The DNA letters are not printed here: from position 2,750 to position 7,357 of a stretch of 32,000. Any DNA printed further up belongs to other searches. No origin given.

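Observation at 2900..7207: Four-domain fusion ECH2-KS0-ACP-flavin monooxygenase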

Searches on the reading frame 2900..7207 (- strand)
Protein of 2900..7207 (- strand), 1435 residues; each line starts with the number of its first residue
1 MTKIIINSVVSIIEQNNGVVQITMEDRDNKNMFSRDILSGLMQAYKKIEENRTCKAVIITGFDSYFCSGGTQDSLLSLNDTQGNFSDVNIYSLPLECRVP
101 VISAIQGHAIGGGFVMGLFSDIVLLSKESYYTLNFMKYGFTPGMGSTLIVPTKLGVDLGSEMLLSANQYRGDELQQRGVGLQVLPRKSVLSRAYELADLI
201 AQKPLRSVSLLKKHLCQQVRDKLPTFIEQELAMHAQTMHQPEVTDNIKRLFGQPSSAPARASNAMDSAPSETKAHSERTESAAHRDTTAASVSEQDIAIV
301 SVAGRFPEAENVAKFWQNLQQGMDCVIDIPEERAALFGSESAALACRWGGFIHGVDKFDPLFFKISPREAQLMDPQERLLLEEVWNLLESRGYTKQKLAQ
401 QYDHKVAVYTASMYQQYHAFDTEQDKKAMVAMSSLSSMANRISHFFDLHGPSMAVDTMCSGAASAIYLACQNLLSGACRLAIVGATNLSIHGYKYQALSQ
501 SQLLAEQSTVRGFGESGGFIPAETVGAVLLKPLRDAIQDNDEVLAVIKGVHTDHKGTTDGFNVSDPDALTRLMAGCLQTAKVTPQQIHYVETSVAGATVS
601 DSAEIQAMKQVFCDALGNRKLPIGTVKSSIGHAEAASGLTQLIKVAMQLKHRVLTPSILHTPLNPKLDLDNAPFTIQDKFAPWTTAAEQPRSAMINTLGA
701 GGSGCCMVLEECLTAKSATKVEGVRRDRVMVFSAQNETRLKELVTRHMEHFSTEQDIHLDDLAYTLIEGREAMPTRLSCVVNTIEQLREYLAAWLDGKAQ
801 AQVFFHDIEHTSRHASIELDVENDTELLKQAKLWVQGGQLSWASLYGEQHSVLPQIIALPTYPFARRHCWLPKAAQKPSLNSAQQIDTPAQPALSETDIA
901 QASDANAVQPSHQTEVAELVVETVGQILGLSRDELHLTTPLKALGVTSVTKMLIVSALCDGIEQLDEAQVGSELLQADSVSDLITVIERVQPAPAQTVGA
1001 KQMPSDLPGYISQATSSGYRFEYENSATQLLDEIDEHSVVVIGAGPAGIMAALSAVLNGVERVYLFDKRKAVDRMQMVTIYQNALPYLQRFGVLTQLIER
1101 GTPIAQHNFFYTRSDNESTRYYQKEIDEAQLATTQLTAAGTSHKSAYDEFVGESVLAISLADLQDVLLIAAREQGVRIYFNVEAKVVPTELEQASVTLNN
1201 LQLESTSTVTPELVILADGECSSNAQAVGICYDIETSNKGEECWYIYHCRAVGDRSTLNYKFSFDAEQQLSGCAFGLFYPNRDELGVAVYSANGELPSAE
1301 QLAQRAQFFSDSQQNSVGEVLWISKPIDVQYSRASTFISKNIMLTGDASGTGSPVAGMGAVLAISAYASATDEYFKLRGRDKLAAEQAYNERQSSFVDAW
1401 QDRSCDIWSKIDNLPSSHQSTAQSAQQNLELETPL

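Call 5: search_protein_families(library=pfam, proteins=[window:2900-7207:-], max_evalue=0.01)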
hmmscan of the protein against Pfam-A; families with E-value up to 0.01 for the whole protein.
window:2900-7207:- (1435 aa): 18 families
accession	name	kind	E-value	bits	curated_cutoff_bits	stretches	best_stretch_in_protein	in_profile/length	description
PF00109.32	ketoacyl-synt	-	4.3e-63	213.7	20.8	1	295-536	2-252/252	Beta-ketoacyl synthase, N-terminal domain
PF00378.25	ECH_1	-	1.2e-55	189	27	1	14-244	1-234/251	Enoyl-CoA hydratase/isomerase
PF02801.28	Ketoacyl-synt_C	-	1.5e-26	93.2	20.8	1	544-658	1-116/119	Beta-ketoacyl synthase, C-terminal domain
PF01494.25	FAD_binding_3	-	1e-18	68.1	22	1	1038-1365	3-309/349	FAD binding domain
PF22336.2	RhiE-like_linker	-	1.3e-16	60.8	27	1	731-798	1-67/67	RhiE-like, KS-MAT linker domain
PF22621.2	CurL-like_PKS_C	-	2.4e-14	53.5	27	1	729-791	2-64/64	CurL-like, PKS C-terminal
PF16113.10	ECH_2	-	5.7e-12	46.2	27.2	1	21-285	3-278/335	Enoyl-CoA hydratase/isomerase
PF16197.11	KAsynt_C_assoc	-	7.4e-07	30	33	1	664-775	2-106/111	Ketoacyl-synthetase C-terminal extension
PF03486.20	HI0933_like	-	1.1e-06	28.7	50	1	1038-1074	2-37/244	HI0933-like protein Rossmann domain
PF07992.20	Pyr_redox_2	-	9.4e-05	22.4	26.1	1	1038-1071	2-176/291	Pyridine nucleotide-disulphide oxidoreductase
PF04820.20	Trp_halogenase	-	0.00041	19.8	21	0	1310-1399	290-377/458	Tryptophan halogenase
PF00550.31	PP-binding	-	0.001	19.7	20.8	1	919-984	2-64/67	Phosphopantetheine attachment site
PF13738.12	Pyr_redox_3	-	0.0026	17.5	30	1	1040-1131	1-96/305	Pyridine nucleotide-disulphide oxidoreductase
PF12831.13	FAD_oxidored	-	0.0034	17.2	27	1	1039-1070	2-32/416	FAD dependent oxidoreductase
PF00890.30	FAD_binding_2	-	0.0043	16.7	20.4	0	1039-1070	2-32/414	FAD binding domain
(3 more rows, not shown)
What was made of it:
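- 4598..5062 (-): KS-flanking / RhiE-like linker subdomain, aa 716-870. Pfam PF22336 and PF22621, aa 729-798 (call 5).
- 4238..4495 (-): Integral ACP, aa about 905-990. Ser948 (nt 4364-4366) in LGVTSV aligns with the phosphopantetheine Ser of the MmpE_ACP GLNS motif. Pfam PP-binding scores 19.7 bits, just below the cut-off (call 5).
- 2978..4102 (-): OR domain, a class A flavin monooxygenase, aa 1036-1410. Motifs: GAGPAG 1043-1048, Asp at the end of beta-2 (LFDKR), ADG 1217-1219, GDA 1346-1348. Pfam FAD_binding_3 (call 5).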

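Call 6: search_protein_families(library=ncbifam, proteins=[window:2900-7207:-], max_evalue=0.01)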
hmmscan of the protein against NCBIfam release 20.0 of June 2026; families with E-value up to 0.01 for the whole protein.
window:2900-7207:- (1435 aa): 129 families (the best 25 are shown)
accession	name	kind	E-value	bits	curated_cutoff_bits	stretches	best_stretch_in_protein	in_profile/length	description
NF045894.1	PKS_plus_SDR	equivalog_domain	1.5e-107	360.9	1740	2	296-813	2-531/1515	type I polyketide synthase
NF005496.0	PRK07110.1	domain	3.5e-101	337.5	215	1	7-253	3-249/249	polyketide synthase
NF040607.1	mycolic_Pks13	equivalog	1.5e-86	291.1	2100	1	277-809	83-615/1680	polyketide synthase Pks13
NF041183.1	Pks2_ls1_myc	equivalog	2.3e-70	237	2400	1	297-801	4-522/2086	sulfolipid-1 biosynthesis phthioceranic/hydroxyphthioceranic acid synthase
TIGR02813.1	omega_3_PfaA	subfamily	8.5e-51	172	1010.1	2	438-793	185-548/2582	polyketide-type polyunsaturated fatty acid synthase PfaA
NF046063.1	oxepin_alt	equivalog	8.2e-32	110.7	300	1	14-250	5-247/254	oxepin-CoA hydrolase, alternative type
NF006699.0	PRK09245.1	subfamily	5.2e-29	101.3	354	1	12-249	6-254/266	crotonase/enoyl-CoA hydratase family protein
NF005700.0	PRK07511.1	subfamily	1.1e-27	97.3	274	1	15-248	9-248/260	enoyl-CoA hydratase family protein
NF053555.1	prodigi_MBC_PigJ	equivalog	1.1e-27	96.7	900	1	441-710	495-757/759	prodigiosin MBC biosynthesis protein PigJ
NF004525.0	PRK05870.1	equivalog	2.7e-27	96.3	285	1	13-247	7-243/249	enoyl-CoA hydratase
NF051848.1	EnCoAHydtEchA19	equivalog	1.7e-26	93.3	400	1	13-221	4-218/258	enoyl-CoA hydratase EchA19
TIGR03150.1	fabF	equivalog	2.8e-26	92.1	493.75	1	310-709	16-406/407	beta-ketoacyl-ACP synthase II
NF004840.0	PRK06190.1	equivalog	5.7e-26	91.7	253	1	11-245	6-242/260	enoyl-CoA hydratase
NF006107.0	PRK08258.1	equivalog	1.1e-23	84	330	1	14-241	22-257/277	enoyl-CoA hydratase family protein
NF004970.0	PRK06333.1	subfamily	1.6e-23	83.2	525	1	307-709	16-419/424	beta-ketoacyl-ACP synthase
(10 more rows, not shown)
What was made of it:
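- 6449..7189 (-): ECH2 (decarboxylase-type crotonase) domain, aa 7-253. His234 aligns with CurF His240 and with the His mutated in the PksI structure 4q1j. NCBIfam PRK07110 scores 337.5 bits against a cut-off of 215 (call 6).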
